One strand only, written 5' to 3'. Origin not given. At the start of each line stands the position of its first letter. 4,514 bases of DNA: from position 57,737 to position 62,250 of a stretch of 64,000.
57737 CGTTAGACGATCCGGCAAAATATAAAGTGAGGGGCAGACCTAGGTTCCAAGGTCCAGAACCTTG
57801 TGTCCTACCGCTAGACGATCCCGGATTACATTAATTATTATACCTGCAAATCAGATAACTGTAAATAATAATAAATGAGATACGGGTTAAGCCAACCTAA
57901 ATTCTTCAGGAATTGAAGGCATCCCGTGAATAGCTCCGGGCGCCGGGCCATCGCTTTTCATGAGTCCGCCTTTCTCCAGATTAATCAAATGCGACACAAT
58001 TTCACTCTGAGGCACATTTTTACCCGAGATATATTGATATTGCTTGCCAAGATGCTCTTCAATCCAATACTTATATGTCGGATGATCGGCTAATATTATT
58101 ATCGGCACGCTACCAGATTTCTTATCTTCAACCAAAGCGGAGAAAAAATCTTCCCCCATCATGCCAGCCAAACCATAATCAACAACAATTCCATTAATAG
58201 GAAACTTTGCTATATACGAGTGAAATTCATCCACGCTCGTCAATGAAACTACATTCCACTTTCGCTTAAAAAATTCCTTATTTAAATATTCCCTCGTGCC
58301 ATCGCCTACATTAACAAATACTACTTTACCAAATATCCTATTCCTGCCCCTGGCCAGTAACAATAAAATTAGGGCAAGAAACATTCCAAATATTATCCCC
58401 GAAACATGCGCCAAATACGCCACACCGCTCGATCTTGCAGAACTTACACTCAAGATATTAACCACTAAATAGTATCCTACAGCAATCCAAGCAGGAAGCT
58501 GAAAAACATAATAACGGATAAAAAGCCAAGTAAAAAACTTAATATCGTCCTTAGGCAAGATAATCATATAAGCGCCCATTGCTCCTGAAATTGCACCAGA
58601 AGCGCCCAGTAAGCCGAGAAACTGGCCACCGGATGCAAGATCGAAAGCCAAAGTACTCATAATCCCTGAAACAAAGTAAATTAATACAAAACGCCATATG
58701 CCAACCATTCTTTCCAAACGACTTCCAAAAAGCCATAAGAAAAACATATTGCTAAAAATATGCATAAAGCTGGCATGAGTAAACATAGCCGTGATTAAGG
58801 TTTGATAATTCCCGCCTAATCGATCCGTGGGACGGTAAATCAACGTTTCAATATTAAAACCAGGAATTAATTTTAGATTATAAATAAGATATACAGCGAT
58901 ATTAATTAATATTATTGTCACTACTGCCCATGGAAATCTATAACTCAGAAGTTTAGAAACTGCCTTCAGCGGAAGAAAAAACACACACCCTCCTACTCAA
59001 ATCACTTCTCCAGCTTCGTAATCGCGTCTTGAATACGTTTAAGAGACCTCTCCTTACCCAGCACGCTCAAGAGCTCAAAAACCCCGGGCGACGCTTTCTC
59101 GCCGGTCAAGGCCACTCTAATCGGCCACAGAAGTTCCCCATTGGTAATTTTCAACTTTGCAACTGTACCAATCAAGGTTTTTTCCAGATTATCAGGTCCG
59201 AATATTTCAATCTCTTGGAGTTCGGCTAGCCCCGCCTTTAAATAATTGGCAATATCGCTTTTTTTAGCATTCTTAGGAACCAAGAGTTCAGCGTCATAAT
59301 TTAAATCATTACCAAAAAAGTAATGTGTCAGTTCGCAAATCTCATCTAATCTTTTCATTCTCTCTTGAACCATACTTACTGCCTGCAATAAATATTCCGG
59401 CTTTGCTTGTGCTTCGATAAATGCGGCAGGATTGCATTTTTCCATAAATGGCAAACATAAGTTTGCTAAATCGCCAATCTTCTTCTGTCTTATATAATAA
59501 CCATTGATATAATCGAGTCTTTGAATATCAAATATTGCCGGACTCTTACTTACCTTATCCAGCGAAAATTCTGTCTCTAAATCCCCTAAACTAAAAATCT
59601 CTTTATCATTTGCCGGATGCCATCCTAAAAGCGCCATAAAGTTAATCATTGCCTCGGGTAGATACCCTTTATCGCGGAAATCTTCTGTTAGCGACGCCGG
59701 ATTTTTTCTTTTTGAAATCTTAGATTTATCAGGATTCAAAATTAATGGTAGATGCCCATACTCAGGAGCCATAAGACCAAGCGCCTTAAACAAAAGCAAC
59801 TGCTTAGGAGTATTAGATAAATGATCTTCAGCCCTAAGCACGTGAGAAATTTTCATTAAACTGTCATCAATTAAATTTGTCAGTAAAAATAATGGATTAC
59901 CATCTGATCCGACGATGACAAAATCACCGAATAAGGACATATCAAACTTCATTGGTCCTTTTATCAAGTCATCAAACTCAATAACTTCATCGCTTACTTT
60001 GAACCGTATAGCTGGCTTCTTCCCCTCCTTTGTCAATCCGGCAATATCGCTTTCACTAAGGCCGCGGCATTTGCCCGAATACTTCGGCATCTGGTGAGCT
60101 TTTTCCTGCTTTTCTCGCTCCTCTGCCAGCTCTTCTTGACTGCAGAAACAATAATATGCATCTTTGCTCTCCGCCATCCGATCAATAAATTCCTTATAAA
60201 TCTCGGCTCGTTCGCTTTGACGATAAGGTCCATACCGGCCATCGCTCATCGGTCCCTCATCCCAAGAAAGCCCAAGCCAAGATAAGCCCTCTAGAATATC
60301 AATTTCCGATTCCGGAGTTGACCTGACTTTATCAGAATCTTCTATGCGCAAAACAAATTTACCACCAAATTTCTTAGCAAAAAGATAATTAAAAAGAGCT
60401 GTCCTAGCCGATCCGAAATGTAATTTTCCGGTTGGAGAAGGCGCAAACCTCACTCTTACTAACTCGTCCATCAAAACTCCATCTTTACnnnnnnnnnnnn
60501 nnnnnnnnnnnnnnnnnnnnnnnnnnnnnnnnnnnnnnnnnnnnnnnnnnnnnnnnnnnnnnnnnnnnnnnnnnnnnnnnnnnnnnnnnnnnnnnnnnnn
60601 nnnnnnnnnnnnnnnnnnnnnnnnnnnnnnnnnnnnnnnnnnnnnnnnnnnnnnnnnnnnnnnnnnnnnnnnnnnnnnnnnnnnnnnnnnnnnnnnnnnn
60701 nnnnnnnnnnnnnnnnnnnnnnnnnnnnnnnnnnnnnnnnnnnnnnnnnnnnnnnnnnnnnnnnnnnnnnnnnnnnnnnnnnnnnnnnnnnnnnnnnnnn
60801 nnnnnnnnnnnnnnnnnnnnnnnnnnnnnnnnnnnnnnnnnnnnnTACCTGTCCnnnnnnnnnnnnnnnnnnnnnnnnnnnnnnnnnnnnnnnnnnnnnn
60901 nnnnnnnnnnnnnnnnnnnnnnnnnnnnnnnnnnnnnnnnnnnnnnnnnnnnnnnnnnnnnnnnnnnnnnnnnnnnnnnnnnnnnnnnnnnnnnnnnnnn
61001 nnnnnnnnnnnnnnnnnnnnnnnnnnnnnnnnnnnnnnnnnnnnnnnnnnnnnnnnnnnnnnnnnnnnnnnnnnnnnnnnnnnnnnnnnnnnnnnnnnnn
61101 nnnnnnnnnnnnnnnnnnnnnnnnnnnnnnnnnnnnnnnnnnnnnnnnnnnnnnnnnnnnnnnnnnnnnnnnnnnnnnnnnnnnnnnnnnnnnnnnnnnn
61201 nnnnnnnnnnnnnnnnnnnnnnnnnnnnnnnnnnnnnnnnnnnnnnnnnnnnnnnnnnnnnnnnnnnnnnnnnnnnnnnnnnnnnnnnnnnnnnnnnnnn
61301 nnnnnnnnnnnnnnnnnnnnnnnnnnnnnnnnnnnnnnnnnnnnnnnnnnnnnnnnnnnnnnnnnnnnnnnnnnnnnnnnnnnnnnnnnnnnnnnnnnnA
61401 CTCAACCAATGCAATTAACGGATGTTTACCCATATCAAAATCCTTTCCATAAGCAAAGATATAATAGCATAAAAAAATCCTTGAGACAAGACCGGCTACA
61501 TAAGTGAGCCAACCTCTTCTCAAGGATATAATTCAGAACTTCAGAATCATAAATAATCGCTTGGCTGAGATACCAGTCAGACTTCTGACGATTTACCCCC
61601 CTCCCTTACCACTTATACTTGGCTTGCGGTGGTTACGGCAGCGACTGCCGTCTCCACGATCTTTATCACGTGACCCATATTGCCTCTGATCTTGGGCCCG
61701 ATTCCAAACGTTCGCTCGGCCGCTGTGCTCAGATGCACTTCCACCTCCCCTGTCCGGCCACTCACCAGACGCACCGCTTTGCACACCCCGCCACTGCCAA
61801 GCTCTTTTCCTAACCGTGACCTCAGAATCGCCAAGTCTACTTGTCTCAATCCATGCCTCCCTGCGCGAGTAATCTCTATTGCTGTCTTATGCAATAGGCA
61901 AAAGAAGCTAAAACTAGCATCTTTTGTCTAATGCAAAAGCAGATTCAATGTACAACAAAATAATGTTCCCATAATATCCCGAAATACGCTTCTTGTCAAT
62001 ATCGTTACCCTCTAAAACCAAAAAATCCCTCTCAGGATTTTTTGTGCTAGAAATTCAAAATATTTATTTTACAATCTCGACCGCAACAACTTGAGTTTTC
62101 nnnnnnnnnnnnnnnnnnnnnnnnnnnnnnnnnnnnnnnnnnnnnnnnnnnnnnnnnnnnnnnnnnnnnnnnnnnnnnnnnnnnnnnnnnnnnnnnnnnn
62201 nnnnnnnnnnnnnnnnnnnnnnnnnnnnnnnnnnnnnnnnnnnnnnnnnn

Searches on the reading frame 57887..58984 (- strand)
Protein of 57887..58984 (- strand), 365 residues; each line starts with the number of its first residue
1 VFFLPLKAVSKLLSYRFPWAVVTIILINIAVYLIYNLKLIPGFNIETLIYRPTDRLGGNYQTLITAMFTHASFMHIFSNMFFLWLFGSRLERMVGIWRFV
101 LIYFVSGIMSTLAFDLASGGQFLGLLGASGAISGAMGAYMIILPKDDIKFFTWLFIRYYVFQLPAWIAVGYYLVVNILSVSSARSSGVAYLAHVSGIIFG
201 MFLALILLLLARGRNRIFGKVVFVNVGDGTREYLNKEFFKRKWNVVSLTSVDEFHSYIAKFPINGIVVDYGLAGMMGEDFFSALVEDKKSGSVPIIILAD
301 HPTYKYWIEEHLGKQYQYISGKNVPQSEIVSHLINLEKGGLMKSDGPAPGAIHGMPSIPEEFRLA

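Call 39: search_protein_families(library=pfam, proteins=[window:57887-58984:-])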
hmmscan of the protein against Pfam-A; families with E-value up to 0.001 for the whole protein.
window:57887-58984:- (365 aa): 1 family
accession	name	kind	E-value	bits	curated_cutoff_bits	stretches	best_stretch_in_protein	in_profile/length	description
PF01694.28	Rhomboid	-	5.3e-27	95.2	22.6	1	59-208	3-141/143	Rhomboid domain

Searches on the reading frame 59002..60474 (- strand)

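Call 39: search_protein_families(library=pfam, proteins=[window:59002-60474:-])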
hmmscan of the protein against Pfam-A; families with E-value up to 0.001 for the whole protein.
window:59002-60474:- (490 aa): 2 families
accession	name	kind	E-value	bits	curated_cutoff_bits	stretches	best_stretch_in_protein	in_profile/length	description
PF00749.27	tRNA-synt_1c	-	5.5e-96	321.6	23.4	1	6-321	2-313/314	tRNA synthetases class I (E and Q), catalytic domain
PF19269.4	Anticodon_2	-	1.6e-34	119.7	23.6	1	338-485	4-141/141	Anticodon binding domain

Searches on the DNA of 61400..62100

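Call 43: search_rna_families(source=window, start=61400, end=62100, threshold=evalue, max_evalue=10, show_alignments=2)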
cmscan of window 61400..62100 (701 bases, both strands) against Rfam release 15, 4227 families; matches with E-value up to 10: 7.
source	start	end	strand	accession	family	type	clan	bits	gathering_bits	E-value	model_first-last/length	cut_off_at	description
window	61895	61930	-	RF00896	mir-787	Gene; miRNA;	-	24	57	0.029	1-72/72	no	mir-787 microRNA precursor family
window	61999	62100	+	RF02434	SpF39_sRNA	Gene; sRNA;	-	23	60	2.3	1-109/109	no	Streptococcus sRNA SpF39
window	61882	61943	+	RF00713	mir-239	Gene; miRNA;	-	17.1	49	1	1-74/74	no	mir-239 microRNA precursor family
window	61718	61809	+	RF01876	MIAT_exon5_2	Gene; lncRNA;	-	15.3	75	0.69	1-83/83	no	Myocardial infarction associated transcript exon 5 conserved region 2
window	61888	61937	-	RF04242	mir-5595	Gene; miRNA;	-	15.1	100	8.8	1-72/72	no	mir-5595 microRNA precursor family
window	61443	61578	-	RF02188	ST7-OT4_2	Gene; lncRNA;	-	15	55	3.4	1-172/172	no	ST7 overlapping transcript 4 conserved region 2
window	61984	62056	-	RF00140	Alpha_RBS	Cis-reg;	-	10.8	38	8.2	4-76/110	no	Alpha operon ribosome binding site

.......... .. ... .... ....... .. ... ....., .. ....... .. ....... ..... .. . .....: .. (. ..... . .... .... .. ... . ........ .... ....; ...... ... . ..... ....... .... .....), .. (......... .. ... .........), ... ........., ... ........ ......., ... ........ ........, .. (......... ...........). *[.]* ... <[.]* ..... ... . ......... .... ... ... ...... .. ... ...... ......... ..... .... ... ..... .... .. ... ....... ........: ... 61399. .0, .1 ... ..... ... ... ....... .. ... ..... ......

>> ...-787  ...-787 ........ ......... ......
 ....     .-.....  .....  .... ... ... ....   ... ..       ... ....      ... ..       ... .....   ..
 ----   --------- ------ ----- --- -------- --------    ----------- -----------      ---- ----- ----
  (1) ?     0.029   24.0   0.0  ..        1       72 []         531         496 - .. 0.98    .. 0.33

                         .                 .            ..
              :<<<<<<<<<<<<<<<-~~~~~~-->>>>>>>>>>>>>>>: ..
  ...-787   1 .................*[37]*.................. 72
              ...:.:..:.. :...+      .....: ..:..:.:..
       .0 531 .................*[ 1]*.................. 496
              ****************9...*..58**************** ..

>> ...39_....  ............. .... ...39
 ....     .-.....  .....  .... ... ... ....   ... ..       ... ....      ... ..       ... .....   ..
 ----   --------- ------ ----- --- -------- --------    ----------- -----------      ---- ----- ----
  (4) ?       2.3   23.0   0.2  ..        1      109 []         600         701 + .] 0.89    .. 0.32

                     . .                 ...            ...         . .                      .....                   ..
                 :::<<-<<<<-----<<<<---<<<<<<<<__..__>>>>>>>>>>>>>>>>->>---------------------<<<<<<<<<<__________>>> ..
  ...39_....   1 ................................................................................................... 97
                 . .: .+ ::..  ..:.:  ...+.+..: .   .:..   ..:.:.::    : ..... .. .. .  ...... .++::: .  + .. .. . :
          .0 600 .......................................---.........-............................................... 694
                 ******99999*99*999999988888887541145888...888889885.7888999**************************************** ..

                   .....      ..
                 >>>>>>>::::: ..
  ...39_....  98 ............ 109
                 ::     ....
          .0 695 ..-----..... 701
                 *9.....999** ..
